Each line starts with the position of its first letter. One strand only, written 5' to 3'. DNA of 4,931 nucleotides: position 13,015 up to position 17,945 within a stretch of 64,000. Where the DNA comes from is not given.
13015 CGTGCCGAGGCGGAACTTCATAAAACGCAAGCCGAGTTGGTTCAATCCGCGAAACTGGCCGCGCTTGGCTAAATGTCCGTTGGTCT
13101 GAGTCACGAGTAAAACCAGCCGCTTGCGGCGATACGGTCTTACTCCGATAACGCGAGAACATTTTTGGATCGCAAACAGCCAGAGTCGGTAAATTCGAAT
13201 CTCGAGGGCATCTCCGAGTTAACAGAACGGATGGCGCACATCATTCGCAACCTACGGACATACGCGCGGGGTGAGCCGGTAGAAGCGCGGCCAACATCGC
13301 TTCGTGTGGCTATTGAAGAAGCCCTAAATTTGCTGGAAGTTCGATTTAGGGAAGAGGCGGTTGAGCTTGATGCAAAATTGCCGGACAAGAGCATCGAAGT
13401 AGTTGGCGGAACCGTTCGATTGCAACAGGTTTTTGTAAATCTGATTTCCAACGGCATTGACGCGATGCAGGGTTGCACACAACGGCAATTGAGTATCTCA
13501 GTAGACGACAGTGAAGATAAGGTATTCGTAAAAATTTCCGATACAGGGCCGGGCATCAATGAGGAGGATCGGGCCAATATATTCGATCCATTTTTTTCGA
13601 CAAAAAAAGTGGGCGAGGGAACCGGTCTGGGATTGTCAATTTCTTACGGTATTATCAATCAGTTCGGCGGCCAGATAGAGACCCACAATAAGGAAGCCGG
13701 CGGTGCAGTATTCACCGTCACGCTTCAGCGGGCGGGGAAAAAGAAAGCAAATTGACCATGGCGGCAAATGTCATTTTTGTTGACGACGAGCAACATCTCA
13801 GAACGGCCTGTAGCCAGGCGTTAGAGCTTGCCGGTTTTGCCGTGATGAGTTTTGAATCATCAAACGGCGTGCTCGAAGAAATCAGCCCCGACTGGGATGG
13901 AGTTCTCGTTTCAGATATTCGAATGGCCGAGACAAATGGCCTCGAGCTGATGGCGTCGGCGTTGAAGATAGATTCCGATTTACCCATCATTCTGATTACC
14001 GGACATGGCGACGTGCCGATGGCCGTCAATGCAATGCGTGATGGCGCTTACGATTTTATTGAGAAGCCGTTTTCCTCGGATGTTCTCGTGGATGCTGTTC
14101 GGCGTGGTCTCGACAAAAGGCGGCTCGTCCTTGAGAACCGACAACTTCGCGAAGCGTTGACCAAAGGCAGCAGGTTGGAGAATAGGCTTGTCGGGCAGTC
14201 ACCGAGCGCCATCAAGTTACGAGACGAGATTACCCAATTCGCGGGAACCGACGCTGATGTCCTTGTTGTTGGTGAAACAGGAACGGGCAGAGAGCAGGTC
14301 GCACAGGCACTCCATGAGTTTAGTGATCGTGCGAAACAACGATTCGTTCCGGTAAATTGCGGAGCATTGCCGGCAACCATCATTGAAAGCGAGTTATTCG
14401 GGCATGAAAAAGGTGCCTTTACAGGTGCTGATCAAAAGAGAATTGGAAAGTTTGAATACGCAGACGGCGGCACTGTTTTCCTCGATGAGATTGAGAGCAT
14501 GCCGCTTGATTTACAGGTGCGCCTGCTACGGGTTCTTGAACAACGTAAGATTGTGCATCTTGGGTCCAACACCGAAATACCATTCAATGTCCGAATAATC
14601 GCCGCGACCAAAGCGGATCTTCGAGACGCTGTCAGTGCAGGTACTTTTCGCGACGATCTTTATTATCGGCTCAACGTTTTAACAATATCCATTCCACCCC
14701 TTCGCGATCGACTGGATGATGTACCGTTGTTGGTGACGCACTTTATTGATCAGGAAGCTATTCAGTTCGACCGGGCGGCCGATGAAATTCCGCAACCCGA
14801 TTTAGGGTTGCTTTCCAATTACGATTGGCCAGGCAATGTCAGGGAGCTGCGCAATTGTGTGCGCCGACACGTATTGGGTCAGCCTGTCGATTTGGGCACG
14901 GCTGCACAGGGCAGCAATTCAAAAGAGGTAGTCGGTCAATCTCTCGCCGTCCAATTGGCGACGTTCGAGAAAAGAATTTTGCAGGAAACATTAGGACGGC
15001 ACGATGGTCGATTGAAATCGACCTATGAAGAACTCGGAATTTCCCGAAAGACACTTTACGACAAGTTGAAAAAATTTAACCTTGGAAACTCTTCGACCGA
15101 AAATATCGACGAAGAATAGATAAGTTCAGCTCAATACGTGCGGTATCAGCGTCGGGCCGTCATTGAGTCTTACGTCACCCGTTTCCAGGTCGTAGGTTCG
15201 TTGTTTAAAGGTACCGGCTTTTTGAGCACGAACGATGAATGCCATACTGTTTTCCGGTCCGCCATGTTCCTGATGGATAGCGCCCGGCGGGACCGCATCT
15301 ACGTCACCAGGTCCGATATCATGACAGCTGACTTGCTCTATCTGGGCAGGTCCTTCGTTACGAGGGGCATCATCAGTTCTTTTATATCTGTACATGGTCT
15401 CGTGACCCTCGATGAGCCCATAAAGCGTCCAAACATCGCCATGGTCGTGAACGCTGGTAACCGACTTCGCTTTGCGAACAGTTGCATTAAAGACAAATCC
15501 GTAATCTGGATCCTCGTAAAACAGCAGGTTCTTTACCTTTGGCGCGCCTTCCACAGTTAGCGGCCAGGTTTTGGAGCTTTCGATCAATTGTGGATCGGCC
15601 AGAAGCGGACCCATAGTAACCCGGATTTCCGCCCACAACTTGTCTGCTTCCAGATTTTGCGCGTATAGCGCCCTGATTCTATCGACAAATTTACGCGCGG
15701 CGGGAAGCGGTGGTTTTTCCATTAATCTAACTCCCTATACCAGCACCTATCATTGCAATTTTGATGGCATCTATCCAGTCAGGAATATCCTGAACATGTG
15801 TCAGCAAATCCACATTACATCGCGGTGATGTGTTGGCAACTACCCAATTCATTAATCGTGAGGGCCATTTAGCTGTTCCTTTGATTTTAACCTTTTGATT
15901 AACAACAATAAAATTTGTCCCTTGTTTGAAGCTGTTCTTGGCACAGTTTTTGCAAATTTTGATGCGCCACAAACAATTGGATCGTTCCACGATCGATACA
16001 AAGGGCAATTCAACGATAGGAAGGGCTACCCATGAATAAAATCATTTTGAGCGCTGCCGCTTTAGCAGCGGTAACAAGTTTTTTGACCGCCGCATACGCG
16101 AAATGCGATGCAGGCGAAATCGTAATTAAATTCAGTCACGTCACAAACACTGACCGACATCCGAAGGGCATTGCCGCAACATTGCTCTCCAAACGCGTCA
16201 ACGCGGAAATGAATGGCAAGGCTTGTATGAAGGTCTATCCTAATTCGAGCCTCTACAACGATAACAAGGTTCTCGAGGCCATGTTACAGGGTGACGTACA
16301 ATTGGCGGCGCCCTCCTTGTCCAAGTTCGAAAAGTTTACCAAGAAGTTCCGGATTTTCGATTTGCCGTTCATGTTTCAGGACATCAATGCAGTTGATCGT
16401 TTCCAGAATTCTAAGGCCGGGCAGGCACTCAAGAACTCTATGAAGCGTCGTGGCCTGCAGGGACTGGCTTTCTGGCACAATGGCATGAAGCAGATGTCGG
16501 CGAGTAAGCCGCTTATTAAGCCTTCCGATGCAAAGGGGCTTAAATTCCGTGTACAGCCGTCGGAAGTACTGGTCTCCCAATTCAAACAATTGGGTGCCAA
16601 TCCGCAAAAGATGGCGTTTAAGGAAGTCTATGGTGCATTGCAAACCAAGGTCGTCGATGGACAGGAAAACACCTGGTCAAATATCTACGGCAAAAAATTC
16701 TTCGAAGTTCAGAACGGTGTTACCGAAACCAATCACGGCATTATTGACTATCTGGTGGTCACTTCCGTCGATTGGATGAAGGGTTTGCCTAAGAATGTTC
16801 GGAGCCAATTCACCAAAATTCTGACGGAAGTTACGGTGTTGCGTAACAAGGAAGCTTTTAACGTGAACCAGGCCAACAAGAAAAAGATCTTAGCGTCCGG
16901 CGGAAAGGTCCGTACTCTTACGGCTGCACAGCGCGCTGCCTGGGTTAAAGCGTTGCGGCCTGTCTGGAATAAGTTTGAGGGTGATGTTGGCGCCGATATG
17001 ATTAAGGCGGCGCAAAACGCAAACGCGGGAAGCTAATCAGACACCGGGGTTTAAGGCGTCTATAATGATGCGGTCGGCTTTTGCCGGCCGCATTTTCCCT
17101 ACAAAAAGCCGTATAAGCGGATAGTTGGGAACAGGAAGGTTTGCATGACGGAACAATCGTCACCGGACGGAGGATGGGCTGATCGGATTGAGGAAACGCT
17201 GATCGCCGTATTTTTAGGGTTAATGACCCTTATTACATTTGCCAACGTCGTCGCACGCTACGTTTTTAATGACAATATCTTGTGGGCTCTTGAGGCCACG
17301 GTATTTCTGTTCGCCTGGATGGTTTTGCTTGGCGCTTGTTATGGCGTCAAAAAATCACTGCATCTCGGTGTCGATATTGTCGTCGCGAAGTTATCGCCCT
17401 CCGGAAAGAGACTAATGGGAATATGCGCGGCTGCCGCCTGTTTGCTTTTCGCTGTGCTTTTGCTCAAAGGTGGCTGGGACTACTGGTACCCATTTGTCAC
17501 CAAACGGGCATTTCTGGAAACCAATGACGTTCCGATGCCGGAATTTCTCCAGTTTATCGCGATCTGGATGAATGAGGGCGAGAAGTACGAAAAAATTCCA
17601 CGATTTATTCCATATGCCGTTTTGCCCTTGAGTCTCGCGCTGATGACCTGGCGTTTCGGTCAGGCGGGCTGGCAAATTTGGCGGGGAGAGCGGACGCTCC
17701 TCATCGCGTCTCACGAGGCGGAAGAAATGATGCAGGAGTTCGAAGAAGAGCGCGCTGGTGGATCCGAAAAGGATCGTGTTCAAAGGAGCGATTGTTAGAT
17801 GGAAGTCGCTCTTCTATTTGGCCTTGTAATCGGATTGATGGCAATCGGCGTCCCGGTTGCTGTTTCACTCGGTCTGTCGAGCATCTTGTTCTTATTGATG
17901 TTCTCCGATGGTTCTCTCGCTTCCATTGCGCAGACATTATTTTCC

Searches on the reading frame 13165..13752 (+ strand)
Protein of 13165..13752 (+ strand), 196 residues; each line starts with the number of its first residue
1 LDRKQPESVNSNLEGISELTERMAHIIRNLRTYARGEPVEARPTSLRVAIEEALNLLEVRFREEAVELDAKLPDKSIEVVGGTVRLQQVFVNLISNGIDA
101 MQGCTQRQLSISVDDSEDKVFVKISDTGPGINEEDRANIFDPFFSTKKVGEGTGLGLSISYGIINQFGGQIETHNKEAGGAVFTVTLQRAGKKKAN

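Call 10: list_cluster_members(proteins=[P0010, window:13165-13752:+])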
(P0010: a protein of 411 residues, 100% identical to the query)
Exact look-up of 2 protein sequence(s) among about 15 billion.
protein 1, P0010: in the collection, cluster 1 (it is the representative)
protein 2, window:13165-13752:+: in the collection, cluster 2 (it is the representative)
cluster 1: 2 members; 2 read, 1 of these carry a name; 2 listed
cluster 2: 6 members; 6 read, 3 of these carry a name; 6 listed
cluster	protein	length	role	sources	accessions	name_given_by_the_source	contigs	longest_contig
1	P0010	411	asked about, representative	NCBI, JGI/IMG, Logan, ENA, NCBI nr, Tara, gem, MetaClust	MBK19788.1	MAG: hypothetical protein CMM52_13220 [Rhodospirillaceae bacterium] | hypothetical protein [Rhodospirillaceae bacterium] | strand:+ start:77422 stop:78657 length:1236 start_codon:yes stop_codon:yes ...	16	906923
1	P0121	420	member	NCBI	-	-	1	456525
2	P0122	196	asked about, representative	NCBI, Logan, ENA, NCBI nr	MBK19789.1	MAG: hypothetical protein CMM52_13225 [Rhodospirillaceae bacterium] | hypothetical protein [Rhodospirillaceae bacterium]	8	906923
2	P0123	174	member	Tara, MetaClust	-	strand:+ start:78802 stop:79326 length:525 start_codon:yes stop_codon:yes ... | TARA_124_MIX_0.45-0.8_scaffold7989_4_gene11103 COG4191 K10125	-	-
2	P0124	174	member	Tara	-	strand:- start:2518 stop:3042 length:525 start_codon:yes stop_codon:yes gene_type:complete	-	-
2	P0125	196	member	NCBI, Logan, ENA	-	-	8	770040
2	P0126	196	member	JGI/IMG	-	-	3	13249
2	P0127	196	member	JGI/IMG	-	-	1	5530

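Call 14: find_encoding_contigs(protein=P0121, flank=10000, max_places=6)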
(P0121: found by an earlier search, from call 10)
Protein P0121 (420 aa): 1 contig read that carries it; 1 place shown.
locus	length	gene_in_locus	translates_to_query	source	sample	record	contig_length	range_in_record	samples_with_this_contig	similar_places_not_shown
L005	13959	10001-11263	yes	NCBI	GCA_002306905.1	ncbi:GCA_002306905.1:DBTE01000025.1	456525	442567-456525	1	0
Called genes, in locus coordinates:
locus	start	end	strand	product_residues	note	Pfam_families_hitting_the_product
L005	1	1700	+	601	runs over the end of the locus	PF02518:HATPase_c, PF13589:HATPase_c_3, PF01119:DNA_mis_repair, PF08676:MutL_C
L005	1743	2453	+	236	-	PF00857:Isochorismatase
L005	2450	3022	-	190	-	PF03602:Cons_hypoth95, PF05175:MTS (weak)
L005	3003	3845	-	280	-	PF01479:S4, PF00849:PseudoU_synth_2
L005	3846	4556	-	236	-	PF07722:Peptidase_C26, PF00117:GATase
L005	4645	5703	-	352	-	PF03401:TctC (weak)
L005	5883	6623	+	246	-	PF17645:Amdase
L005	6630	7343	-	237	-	-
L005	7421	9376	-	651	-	PF13414:TPR_11 (weak), PF13424:TPR_12 (weak), PF00515:TPR_1, PF07719:TPR_2 (weak), PF13414:TPR_11 (weak), PF13424:TPR_12 (weak), PF14559:TPR_19, PF13414:TPR_11, +9 more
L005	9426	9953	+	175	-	PF00383:dCMP_cyt_deam_1, PF14437:MafB19-deam, PF14439:Bd3614-deam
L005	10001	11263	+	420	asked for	PF02743:dCache_1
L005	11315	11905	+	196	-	PF02518:HATPase_c, PF14501:HATPase_c_5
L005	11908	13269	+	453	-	PF00072:Response_reg, PF00158:Sigma54_activat, PF14532:Sigma54_activ_2, PF07724:AAA_2 (faint), PF07728:AAA_5, PF25601:AAA_lid_14, PF02954:HTH_8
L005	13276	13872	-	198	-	-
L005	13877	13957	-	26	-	?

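Call 31: find_encoding_contigs(protein=P0125, flank=3000, max_places=10)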
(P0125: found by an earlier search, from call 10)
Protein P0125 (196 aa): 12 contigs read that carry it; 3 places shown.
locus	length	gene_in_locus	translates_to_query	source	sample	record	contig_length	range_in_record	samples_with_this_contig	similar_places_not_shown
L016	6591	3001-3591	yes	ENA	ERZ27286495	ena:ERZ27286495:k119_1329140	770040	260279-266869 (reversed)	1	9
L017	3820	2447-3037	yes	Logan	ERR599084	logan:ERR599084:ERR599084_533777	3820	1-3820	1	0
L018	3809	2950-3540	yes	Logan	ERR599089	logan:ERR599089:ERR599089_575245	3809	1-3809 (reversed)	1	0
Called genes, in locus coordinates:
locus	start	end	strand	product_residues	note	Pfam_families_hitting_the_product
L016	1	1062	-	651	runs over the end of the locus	PF13414:TPR_11 (weak), PF13424:TPR_12 (weak), PF00515:TPR_1, PF07719:TPR_2 (weak), PF13414:TPR_11 (weak), PF13424:TPR_12 (weak), PF14559:TPR_19, PF13414:TPR_11, +9 more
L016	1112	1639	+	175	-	PF00383:dCMP_cyt_deam_1, PF14437:MafB19-deam, PF14439:Bd3614-deam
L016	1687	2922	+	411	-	PF02743:dCache_1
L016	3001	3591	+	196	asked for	PF02518:HATPase_c, PF14501:HATPase_c_5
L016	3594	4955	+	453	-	PF00072:Response_reg, PF00158:Sigma54_activat, PF14532:Sigma54_activ_2, PF07724:AAA_2 (faint), PF07728:AAA_5, PF25601:AAA_lid_14, PF02954:HTH_8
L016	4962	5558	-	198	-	-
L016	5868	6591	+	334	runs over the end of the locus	PF03480:DctP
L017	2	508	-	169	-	?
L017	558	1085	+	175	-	PF00383:dCMP_cyt_deam_1, PF14437:MafB19-deam, PF14439:Bd3614-deam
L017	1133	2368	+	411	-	PF02743:dCache_1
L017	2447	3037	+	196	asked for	PF02518:HATPase_c, PF14501:HATPase_c_5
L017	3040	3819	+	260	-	?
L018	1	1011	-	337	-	?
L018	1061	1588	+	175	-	PF00383:dCMP_cyt_deam_1, PF14437:MafB19-deam, PF14439:Bd3614-deam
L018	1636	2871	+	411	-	PF02743:dCache_1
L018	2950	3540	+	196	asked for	PF02518:HATPase_c, PF14501:HATPase_c_5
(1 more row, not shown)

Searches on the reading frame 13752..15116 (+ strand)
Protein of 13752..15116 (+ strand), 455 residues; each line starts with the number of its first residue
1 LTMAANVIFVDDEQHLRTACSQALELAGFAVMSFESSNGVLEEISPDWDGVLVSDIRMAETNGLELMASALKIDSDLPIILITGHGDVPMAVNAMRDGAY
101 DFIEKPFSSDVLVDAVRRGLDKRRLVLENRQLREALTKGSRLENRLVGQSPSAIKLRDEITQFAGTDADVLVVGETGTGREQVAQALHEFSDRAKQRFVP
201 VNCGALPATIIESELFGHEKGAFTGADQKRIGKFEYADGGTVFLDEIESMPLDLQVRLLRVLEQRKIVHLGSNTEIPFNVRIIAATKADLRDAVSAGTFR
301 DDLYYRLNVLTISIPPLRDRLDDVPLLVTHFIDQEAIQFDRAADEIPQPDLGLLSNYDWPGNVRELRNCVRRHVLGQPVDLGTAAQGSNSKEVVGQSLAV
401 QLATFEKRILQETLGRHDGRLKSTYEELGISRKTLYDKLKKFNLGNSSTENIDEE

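Call 7: search_protein_families(library=pfam, proteins=[window:13752-15116:+])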
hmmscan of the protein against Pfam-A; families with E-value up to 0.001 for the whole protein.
window:13752-15116:+ (455 aa): 8 families
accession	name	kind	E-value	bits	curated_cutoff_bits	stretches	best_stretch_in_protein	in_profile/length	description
PF00158.32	Sigma54_activat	-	2.5e-68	229.5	20.2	1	146-312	1-167/168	Sigma-54 interaction domain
PF00072.30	Response_reg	-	7.1e-24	84.6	30.2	1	7-117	1-111/111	Response regulator receiver domain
PF14532.12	Sigma54_activ_2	-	6.2e-20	72.3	25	1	147-317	1-138/138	Sigma-54 interaction domain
PF25601.1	AAA_lid_14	-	3.3e-16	59.3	27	1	318-375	1-58/87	AAA+ ATPase lid domain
PF02954.25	HTH_8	-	1.8e-10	40.8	22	1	402-442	2-42/42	Bacterial regulatory protein, Fis family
PF07728.20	AAA_5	-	5.3e-09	36.6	22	1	169-286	1-121/139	AAA domain (dynein-related subfamily)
PF07724.20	AAA_2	-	1.5e-05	25.5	27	1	169-286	5-123/166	AAA domain (Cdc48 subfamily)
PF00493.29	MCM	-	0.00046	19.8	23.3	0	166-286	56-171/224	MCM P-loop domain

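Call 49: search_protein_families(library=ncbifam, proteins=[window:13758-15116:+], max_evalue=0.00001)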
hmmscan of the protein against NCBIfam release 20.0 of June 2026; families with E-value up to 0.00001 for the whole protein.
window:13758-15116:+ (453 aa): 73 families (the best 25 are shown)
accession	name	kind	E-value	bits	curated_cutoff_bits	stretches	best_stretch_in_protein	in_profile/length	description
TIGR01818.1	ntrC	equivalog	6.3e-115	384.6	558.6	1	5-370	1-362/463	nitrogen regulation protein NR(I)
NF008469.0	PRK11361.1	equivalog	7.1e-112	374.4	714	1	3-442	5-456/461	acetoacetate metabolism transcriptional regulator AtoC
TIGR02915.1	PEP_resp_reg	equivalog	1.2e-110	370.4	502.6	1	58-442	57-444/445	PEP-CTERM-box response regulator transcription factor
NF051870.1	NAssimRespRegNtrX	equivalog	1.3e-101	340.8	600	1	3-440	2-450/452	nitrogen assimilation response regulator NtrX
NF008176.1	PRK10923.1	equivalog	7.5e-96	321.5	620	1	4-370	5-366/469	nitrogen regulation protein NR(I)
NF011695.0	PRK15115.1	equivalog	3e-95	319.6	763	1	2-443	6-439/445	two-component system response regulator GlrR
NF007689.0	PRK10365.1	equivalog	3e-93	313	760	1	4-438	7-440/441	sigma-54-dependent response regulator transcription factor ZraR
NF003451.0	PRK05022.1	equivalog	8e-90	302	476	1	127-375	175-423/512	nitric oxide reductase transcriptional regulator NorR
NF041552.1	TF_PrdR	equivalog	1.2e-88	298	795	1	141-441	266-577/577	sigma-54 dependent transcriptional regulator PrdR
TIGR01817.1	nifA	equivalog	5e-88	296.2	528.85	1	130-371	184-424/534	nif-specific transcriptional activator NifA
NF049963.1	RespRegFlgRCampy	domain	2.4e-87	293.5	750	1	4-442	2-429/429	fla regulon two-component system response regulator FlgR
TIGR02329.1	propionate_PrpR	equivalog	5.4e-86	289.3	499.2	1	6-439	167-526/526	propionate catabolism operon regulatory protein PrpR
NF011953.0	PRK15424.1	equivalog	1.9e-83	280.9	703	1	106-439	181-533/538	propionate catabolism operon regulatory protein PrpR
NF011958.0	PRK15429.1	equivalog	4.1e-83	280.2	830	1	120-442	357-686/692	formate hydrogenlyase transcriptional activator FlhA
NF038308.1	RNA_repair_RtcR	equivalog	4.2e-83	280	650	1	99-372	135-419/530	RNA repair transcriptional activator RtcR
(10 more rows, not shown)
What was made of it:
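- Closest known: DctB/DctD two-component control of dctPQM and dctA via sigma-54. Same: An adjacent, translationally coupled NtrC-family DctD is present (calls 7, 49).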

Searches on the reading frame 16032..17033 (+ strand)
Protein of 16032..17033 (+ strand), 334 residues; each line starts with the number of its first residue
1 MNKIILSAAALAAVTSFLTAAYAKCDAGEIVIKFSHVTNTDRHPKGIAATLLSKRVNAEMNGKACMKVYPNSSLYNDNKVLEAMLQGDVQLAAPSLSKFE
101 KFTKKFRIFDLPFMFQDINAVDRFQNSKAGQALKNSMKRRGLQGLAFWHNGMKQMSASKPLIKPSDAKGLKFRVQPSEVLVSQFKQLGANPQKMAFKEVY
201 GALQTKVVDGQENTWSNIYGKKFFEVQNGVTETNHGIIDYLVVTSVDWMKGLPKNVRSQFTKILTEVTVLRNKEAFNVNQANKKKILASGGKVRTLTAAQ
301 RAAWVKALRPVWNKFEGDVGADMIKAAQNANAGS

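Call 7: search_protein_families(library=pfam, proteins=[window:16032-17033:+])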
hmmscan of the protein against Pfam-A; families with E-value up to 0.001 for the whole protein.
window:16032-17033:+ (334 aa): 1 family
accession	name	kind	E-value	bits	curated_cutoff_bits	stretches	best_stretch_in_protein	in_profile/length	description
PF03480.18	DctP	-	2e-101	339.6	23.4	1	34-316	1-284/286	Bacterial extracellular solute-binding protein, family 7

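Call 49: search_protein_families(library=ncbifam, proteins=[window:16032-17033:+], max_evalue=0.00001)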
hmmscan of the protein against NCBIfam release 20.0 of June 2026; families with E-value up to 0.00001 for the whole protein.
window:16032-17033:+ (334 aa): 2 families
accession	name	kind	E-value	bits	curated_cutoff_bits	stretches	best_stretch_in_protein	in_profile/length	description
TIGR00787.1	dctP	subfamily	7.5e-76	254.9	175.05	1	34-280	1-247/257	DctP family TRAP transporter solute-binding subunit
NF037995.1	TRAP_S1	subfamily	1.5e-55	188.4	50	1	35-304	3-271/271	TRAP transporter substrate-binding protein DctP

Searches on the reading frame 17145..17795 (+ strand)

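Call 7: search_protein_families(library=pfam, proteins=[window:17145-17795:+])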
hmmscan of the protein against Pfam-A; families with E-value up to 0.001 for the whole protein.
window:17145-17795:+ (217 aa): 1 family
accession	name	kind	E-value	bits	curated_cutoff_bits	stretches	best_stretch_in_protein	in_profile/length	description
PF04290.18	DctQ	-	6.3e-27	94.5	28.3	1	27-180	1-131/132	Tripartite ATP-independent periplasmic transporters, DctQ component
